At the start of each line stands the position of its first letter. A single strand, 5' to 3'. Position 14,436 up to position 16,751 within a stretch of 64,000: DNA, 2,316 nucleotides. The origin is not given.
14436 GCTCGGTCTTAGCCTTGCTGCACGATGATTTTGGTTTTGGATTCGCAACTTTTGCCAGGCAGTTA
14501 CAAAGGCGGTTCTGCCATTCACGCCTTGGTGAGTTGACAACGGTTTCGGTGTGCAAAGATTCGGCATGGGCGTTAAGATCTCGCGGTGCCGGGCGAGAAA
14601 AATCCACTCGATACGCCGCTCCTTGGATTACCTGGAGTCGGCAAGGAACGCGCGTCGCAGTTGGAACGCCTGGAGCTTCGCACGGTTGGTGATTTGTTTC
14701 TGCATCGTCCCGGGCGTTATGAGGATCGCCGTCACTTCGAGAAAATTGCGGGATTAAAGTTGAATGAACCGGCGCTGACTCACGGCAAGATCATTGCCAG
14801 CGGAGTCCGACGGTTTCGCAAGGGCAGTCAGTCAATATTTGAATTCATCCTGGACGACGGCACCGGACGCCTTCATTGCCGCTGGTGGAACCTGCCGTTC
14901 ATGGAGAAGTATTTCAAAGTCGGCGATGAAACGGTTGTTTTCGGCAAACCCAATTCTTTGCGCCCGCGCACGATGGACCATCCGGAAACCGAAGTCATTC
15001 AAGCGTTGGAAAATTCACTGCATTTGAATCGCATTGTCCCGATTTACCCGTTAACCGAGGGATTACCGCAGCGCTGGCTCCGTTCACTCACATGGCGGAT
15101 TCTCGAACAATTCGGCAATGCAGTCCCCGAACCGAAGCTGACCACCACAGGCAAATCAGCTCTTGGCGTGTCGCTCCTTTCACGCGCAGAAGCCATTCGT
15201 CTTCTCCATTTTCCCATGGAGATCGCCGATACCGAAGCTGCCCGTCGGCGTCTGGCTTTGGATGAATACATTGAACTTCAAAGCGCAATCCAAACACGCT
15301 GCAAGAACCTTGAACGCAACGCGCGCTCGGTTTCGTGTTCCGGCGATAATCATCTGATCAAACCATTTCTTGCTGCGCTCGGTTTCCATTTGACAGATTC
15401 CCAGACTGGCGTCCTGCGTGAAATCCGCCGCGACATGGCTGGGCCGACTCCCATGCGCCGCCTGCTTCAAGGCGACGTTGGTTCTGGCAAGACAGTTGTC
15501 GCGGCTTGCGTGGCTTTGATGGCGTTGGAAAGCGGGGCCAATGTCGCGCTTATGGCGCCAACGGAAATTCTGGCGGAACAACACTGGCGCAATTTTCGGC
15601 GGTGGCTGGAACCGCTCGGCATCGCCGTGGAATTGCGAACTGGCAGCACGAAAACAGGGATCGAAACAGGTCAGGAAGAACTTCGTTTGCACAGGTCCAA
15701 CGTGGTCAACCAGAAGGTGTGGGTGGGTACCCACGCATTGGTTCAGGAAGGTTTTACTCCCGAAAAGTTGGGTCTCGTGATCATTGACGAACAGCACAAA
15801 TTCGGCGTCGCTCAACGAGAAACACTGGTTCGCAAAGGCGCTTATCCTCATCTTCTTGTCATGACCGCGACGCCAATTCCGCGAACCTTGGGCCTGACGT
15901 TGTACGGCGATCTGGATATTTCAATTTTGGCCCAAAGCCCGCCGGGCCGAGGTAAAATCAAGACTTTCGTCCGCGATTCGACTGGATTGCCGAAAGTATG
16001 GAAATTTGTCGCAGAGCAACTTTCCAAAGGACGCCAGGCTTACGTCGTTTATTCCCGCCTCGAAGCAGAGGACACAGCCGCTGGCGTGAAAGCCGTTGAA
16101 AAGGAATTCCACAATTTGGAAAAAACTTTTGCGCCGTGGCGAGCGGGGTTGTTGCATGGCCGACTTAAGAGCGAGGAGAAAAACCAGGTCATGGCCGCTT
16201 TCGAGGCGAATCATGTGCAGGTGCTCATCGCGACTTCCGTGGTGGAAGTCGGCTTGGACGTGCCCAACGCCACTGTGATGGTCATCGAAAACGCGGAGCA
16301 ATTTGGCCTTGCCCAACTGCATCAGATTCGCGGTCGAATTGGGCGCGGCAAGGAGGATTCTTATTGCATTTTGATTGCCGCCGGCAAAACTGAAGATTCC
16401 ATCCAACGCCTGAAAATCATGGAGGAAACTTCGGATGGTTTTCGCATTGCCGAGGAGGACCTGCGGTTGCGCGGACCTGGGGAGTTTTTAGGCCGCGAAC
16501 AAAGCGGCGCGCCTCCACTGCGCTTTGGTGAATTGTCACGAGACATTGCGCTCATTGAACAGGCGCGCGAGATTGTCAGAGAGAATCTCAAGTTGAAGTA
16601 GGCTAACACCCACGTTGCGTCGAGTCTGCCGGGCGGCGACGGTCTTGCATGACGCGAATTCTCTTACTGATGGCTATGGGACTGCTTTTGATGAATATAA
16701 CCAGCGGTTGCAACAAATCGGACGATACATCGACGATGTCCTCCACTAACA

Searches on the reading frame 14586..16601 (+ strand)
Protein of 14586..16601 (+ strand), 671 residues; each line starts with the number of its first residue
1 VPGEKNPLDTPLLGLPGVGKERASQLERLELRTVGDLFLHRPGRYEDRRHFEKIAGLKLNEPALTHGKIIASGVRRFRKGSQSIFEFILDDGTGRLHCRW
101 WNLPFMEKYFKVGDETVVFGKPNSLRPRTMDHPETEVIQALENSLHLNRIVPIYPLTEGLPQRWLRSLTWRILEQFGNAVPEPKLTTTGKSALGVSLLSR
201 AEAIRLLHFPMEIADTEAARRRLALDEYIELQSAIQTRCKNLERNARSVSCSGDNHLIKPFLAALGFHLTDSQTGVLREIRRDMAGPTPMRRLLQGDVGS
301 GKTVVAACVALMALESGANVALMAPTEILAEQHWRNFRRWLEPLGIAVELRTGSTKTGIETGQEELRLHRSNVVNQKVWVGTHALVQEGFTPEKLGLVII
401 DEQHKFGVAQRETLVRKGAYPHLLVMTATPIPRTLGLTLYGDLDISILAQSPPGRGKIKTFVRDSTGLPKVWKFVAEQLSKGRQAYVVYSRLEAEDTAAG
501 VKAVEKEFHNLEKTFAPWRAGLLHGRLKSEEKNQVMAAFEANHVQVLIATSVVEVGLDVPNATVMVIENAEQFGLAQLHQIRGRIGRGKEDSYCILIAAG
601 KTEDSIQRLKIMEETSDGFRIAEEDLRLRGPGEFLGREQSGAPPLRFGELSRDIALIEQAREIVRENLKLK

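Call 76: search_protein_families(library=pfam, proteins=[window:14586-16601:+], max_evalue=0.00001)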
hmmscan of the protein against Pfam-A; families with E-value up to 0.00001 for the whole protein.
window:14586-16601:+ (671 aa): 6 families
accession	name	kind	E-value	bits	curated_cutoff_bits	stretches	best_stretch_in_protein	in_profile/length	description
PF17191.10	RecG_wedge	-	1.4e-22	80.4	23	1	17-168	7-154/162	RecG wedge domain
PF00270.35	DEAD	-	1.9e-18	67.2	26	1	293-433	18-162/167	DEAD/DEAH box helicase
PF00271.37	Helicase_C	-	2.9e-17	63.4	23.5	1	503-588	27-109/110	Helicase conserved C-terminal domain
PF04851.21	ResIII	-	1.3e-11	45.1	22.5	1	268-430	3-162/164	Type III restriction enzyme, res subunit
PF19833.4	RecG_dom3_C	-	2.3e-09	37.6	26.8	1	615-666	1-53/87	ATP-dependent DNA helicase RecG, domain 3, C-terminal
PF22590.2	Cas3-like_C_2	-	4.7e-06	27.3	27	0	501-588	12-104/106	CRISPR-associated nuclease/helicase Cas3, C-terminal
